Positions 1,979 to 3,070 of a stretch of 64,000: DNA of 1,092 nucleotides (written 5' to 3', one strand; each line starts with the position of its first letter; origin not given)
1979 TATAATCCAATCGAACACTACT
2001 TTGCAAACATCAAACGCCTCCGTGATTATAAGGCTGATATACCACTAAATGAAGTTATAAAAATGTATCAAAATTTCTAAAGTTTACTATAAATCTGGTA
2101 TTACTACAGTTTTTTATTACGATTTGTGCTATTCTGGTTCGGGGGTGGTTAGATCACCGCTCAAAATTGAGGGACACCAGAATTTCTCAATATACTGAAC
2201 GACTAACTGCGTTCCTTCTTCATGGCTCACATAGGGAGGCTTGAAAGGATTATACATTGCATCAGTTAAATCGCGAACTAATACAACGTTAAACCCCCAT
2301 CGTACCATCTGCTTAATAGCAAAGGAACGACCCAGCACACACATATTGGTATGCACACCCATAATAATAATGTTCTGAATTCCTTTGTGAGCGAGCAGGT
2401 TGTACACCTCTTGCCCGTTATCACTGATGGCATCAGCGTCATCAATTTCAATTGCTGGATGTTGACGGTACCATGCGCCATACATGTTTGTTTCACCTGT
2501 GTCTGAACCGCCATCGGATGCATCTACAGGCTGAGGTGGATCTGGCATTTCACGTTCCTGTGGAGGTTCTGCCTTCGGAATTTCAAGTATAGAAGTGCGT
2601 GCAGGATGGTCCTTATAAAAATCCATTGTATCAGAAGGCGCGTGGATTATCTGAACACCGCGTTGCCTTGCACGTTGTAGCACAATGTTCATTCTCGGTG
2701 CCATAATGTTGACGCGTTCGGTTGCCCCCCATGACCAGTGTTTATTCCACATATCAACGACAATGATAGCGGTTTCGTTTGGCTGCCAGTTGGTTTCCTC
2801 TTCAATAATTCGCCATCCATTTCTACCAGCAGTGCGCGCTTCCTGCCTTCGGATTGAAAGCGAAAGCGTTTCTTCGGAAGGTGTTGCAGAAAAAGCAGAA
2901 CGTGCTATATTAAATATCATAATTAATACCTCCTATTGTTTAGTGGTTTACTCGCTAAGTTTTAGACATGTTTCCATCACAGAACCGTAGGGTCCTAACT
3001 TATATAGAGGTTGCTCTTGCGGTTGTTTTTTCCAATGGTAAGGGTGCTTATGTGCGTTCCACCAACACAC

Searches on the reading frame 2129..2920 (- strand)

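Call 43: search_protein_families(library=pfam, proteins=[window:2129-2920:-], max_evalue=0.0001)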
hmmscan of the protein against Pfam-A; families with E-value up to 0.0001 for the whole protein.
window:2129-2920:- (263 aa): 1 family
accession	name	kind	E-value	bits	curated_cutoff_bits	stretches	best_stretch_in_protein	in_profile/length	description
PF00857.26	Isochorismatase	-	1.7e-11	44.9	27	1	50-222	1-151/175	Isochorismatase domain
